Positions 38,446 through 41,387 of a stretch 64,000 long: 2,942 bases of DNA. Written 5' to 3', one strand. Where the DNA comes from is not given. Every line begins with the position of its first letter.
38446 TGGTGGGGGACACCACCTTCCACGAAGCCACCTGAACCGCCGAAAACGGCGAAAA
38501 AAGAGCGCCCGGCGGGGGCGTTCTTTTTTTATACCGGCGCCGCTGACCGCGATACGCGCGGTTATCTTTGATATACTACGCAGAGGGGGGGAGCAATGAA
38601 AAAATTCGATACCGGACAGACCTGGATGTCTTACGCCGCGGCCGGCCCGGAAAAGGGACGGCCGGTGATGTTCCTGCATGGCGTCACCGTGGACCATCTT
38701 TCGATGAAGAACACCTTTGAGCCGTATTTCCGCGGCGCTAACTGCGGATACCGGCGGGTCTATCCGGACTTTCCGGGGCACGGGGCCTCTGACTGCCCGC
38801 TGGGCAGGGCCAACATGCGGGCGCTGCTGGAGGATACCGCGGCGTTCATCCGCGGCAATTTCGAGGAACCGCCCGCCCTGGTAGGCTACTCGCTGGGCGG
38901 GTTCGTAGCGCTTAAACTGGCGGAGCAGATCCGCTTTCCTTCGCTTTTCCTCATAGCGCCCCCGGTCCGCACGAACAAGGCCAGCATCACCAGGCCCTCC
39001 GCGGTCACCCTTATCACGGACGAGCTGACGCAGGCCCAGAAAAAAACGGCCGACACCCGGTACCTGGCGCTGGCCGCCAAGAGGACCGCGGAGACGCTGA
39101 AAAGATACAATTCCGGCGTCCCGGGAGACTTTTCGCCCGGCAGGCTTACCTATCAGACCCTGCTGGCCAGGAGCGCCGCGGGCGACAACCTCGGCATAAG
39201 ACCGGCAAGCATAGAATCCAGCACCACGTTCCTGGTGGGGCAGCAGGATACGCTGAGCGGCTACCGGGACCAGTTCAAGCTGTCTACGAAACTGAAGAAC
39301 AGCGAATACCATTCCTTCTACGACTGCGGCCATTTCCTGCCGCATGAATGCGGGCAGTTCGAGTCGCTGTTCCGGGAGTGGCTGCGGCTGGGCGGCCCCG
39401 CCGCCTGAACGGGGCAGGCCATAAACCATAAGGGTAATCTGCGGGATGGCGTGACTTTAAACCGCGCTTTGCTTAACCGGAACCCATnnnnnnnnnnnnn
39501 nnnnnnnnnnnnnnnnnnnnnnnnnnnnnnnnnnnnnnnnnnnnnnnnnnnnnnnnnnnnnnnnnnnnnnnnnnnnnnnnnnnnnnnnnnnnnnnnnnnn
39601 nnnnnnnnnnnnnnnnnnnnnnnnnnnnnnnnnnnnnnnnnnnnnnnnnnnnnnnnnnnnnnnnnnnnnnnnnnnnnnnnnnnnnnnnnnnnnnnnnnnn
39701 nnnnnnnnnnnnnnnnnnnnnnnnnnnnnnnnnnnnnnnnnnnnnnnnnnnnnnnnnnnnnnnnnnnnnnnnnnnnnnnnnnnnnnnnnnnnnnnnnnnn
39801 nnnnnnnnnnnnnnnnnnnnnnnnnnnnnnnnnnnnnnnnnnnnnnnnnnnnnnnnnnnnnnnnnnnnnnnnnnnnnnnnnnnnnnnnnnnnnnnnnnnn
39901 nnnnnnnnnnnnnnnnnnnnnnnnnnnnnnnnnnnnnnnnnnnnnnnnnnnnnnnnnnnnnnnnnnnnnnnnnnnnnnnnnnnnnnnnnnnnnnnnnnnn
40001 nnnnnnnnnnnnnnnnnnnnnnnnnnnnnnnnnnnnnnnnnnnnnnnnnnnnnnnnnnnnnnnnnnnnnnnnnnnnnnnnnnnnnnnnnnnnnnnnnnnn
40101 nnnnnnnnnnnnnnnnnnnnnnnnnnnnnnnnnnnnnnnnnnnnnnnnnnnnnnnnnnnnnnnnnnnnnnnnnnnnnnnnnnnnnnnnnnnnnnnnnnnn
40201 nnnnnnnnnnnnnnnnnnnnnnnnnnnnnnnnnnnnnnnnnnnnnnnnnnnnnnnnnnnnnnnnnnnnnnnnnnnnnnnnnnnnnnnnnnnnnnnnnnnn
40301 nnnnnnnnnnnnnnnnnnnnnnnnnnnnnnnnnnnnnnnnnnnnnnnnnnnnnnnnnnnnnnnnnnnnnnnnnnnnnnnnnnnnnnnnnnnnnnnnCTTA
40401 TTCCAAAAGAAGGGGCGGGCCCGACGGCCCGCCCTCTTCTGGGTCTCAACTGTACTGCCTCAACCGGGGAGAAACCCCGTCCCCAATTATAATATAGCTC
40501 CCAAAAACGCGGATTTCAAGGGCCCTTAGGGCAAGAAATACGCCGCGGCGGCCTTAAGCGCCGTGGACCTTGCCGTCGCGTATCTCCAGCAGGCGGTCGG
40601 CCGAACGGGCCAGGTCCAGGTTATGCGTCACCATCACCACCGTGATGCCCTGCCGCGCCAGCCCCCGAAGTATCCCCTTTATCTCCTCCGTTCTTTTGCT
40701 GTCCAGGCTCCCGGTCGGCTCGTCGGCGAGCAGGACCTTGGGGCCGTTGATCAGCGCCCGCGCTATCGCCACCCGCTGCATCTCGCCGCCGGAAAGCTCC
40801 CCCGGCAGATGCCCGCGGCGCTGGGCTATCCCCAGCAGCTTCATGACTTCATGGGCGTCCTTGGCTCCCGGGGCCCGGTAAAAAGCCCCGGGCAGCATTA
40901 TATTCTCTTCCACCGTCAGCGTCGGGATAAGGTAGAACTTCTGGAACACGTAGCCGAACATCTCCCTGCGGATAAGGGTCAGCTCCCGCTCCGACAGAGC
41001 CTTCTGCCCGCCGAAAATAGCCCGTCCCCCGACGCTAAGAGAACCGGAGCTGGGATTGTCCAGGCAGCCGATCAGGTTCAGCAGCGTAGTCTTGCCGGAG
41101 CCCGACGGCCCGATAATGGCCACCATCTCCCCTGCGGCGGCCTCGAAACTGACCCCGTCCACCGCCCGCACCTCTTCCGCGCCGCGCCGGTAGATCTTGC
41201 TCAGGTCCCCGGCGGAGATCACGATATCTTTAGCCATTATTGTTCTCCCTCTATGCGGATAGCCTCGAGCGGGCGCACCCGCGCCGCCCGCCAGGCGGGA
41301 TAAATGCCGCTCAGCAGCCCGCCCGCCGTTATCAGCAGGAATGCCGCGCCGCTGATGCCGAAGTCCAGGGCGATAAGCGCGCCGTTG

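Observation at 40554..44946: Fur-gated six-gene envelope operon that matches no metal-transport architecture I can name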

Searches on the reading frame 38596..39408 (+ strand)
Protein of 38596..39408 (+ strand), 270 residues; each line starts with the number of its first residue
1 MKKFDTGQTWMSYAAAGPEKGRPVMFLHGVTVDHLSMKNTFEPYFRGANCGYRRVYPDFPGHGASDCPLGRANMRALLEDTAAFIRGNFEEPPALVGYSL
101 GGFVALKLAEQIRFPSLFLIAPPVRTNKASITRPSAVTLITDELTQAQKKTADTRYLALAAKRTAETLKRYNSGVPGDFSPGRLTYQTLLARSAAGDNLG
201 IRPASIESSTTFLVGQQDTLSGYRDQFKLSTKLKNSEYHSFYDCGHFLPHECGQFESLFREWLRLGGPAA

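Call 3: search_protein_families(library=pfam, proteins=[window:38596-39408:+], max_evalue=0.1)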
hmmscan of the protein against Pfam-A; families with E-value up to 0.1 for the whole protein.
window:38596-39408:+ (270 aa): 6 families
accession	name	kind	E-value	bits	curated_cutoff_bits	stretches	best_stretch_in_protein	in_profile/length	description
PF12697.13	Abhydrolase_6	-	2.5e-14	54.9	26.3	1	25-251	2-208/217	Alpha/beta hydrolase family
PF00561.26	Abhydrolase_1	-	3.1e-13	50.4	25.8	1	23-249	2-241/245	alpha/beta hydrolase fold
PF12146.15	Hydrolase_4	-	6e-10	39.3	27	1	24-251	7-237/239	Serine aminopeptidase, S33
PF00975.26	Thioesterase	-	5e-06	27.3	26.4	1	73-260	47-220/226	Thioesterase domain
PF05728.18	UPF0227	-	0.00022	21.6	21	1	72-126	40-93/187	Uncharacterised protein family (UPF0227)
PF00756.26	Esterase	-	0.018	15.2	22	1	84-133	105-159/251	Putative esterase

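Call 4: search_protein_families(library=ncbifam, proteins=[window:38596-39408:+], max_evalue=0.1)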
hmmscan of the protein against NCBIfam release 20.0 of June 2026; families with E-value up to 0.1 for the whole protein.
window:38596-39408:+ (270 aa): 16 families
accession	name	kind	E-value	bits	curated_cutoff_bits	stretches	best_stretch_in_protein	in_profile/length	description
NF011457.0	PRK14875.1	equivalog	1.9e-13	50.1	307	1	5-122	116-231/372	acetoin dehydrogenase dihydrolipoyllysine-residue acetyltransferase subunit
NF051488.1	bifunc_PcaDC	exception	1.1e-11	44.6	390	1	52-252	39-238/375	bifunctional 3-oxoadipate enol-lactonase/4-carboxymuconolactone decarboxylase PcaDC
TIGR03695.1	menH_SHCHC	equivalog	6.4e-11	42.1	208.55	1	22-112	3-92/252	2-succinyl-6-hydroxy-2,4-cyclohexadiene-1-carboxylate synthase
TIGR03056.1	bchO_mg_che_rel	equivalog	2.5e-09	36.5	172.55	1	9-112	17-116/278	alpha/beta fold hydrolase BchO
NF051487.1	bifunc_PcaCD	exception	1.3e-08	34.4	430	1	20-118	171-263/413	bifunctional 4-carboxymuconolactone decarboxylase/3-oxoadipate enol-lactonase PcaCD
NF058580.1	lipase_V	equivalog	3.9e-08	33.2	300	1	10-111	14-110/230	EstV family lipase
TIGR02427.1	protocat_pcaD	equivalog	6.8e-08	32.2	255.85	1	13-254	4-240/251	3-oxoadipate enol-lactonase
TIGR01738.1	bioH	equivalog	8.5e-07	28.9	206.95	1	51-248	30-231/245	pimeloyl-ACP methyl ester esterase BioH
NF008340.0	PRK11126.1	equivalog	1.4e-05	24.5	261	1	23-115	16-102/255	2-succinyl-6-hydroxy-2,4-cyclohexadiene-1-carboxylate synthase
TIGR03343.1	biphenyl_bphD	equivalog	6.2e-05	22.3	462.15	1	14-111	25-121/282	2-hydroxy-6-oxo-6-phenylhexa-2,4-dienoate hydrolase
NF002043.0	PRK00870.1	subfamily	8e-05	22.2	265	1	4-111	29-135/302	haloalkane dehalogenase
NF045632.1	hydroxlase_HsaD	equivalog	0.00014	20.9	400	1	7-111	20-124/290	4,5:9,10-diseco-3-hydroxy-5,9,17-trioxoandrosta-1(10),2-diene-4-oate hydrolase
NF050089.1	i_nPHAscl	equivalog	0.00067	18.8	300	1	22-111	19-104/288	intracellular short-chain-length polyhydroxyalkanoate depolymerase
NF041759.1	mac_hydro_EstT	equivalog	0.045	12.9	450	0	77-248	79-261/278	macrolide hydrolase EstT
NF008291.0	PRK11071.1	equivalog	0.056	13.1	252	1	84-126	54-95/193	esterase YqiA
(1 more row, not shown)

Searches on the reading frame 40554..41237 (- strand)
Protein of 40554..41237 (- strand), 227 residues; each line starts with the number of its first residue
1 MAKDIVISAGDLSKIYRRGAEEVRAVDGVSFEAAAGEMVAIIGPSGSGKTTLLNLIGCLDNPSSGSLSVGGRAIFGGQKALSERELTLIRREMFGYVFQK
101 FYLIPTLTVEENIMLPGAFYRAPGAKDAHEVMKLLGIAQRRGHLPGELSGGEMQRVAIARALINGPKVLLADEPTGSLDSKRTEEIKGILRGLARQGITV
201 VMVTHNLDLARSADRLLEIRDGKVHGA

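Call 3: search_protein_families(library=pfam, proteins=[window:40554-41237:-], max_evalue=0.1)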
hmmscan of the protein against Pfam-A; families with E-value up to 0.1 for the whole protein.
window:40554-41237:- (227 aa): 19 families
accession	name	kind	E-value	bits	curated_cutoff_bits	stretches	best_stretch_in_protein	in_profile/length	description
PF00005.33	ABC_tran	-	2.4e-32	112.8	25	1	27-175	2-136/137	ABC transporter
PF13304.12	AAA_21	-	1.2e-08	35.9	27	2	39-67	2-33/304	AAA domain, putative AbiEii toxin, Type IV TA system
PF02463.25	SMC_N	-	0.00013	21.9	40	0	36-56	24-44/220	RecF/RecN/SMC N terminal domain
PF13555.12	AAA_29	-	0.00052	20.2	27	1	28-53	14-39/61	P-loop containing region of AAA domain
PF13191.12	AAA_16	-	0.00058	20.8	32.6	1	35-55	21-43/167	AAA ATPase domain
PF13166.12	AAA_13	-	0.0037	16.4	36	0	163-219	524-583/713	AAA domain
PF13401.12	AAA_22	-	0.0039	17.9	27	1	38-57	7-26/130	AAA domain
PF13476.12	AAA_23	-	0.0043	18.1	27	1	37-56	20-39/201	AAA domain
PF03193.22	RsgA_GTPase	-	0.0064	16.8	30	1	34-56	104-126/174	RsgA GTPase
PF25199.1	nSTAND_NTPase5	-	0.018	15.3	34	1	34-54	39-59/145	Novel STAND NTPase 5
PF19993.5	DO-GTPase2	-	0.023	14.8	27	1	37-54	1-18/226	Double-GTPase 2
PF13604.12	AAA_30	-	0.026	14.7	27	0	37-56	19-38/191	AAA domain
PF13671.12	AAA_33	-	0.027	15.2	27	0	38-53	1-16/143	AAA domain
PF03205.20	MobB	-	0.036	14.4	26.6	0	39-57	2-21/133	Molybdopterin guanine dinucleotide synthesis protein B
PF13479.12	AAA_24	-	0.056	13.7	27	1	38-55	4-21/195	AAA domain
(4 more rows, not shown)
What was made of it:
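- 40554..41237 (-): ABC ATPase of the MacB/LolD type, 227 aa. Walker A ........, signature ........, Walker B LLADEPT. PF00005 E 2e-32 (call 3).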

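Call 4: search_protein_families(library=ncbifam, proteins=[window:40554-41237:-], max_evalue=0.1)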
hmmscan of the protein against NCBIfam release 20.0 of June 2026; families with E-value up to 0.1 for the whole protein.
window:40554-41237:- (227 aa): 204 families (the best 25 are shown)
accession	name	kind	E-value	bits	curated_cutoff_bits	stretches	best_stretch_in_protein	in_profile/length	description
NF007826.0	PRK10535.1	equivalog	1.9e-64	218.1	966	1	9-224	7-221/648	macrolide ABC transporter ATP-binding protein/permease MacB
TIGR02211.1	LolD_lipo_ex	equivalog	4.9e-59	199.5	307.75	1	7-225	2-220/221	lipoprotein-releasing ABC transporter ATP-binding protein LolD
NF038007.1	ABC_ATP_DarD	equivalog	6.7e-57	192.4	375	1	12-223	7-217/218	darobactin export ABC transporter ATP-binding protein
NF008639.0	PRK11629.1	equivalog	8.5e-53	179.1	360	1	3-224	3-224/234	lipoprotein-releasing ABC transporter ATP-binding protein LolD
TIGR02673.1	FtsE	equivalog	1.5e-52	178.4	264.85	1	13-222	5-213/214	cell division ATP-binding protein FtsE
TIGR03608.1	L_ocin_972_ABC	subfamily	1.6e-52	178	254.85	1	23-219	11-206/206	putative bacteriocin export ABC transporter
TIGR02982.1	heterocyst_DevA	subfamily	3.4e-52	177.2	295.8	1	7-224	2-219/220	ABC exporter ATP-binding subunit, DevA family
NF007879.0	PRK10584.1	equivalog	1.4e-49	168.8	336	1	2-225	2-225/228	putative ABC transporter ATP-binding protein YbbA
NF007027.0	PRK09493.1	equivalog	5.7e-46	156.8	379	1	23-224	14-214/240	glutamine ABC transporter ATP-binding protein GlnQ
TIGR03265.1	PhnT2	equivalog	4.4e-44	151.1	457.7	1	18-224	12-213/353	putative 2-aminoethylphosphonate ABC transporter ATP-binding protein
NF040933.2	ABC_arch_GlcV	equivalog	2.7e-43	148.2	450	1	7-224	3-220/357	glucose ABC transporter ATP-binding protein GlcV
TIGR02315.1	ABC_phnC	equivalog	5.6e-43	147.1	266.1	1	10-224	5-224/243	phosphonate ABC transporter ATP-binding protein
NF008428.0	PRK11264.1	equivalog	1.1e-42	146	406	1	24-224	17-222/250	L-cystine ABC transporter ATP-binding protein TcyN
TIGR02142.1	modC_ABC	equivalog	1.6e-42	146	285.05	1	29-226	16-212/353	molybdenum ABC transporter ATP-binding protein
TIGR03005.1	ectoine_ehuA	equivalog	4.3e-42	144.1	345.4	1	20-225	10-226/252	ectoine/hydroxyectoine ABC transporter ATP-binding protein EhuA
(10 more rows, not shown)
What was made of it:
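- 40554..41237 (-): The best NCBIfam matches are the MacB NBD, LolD, DarD and FtsE, all below the equivalog cut-offs (call 4).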
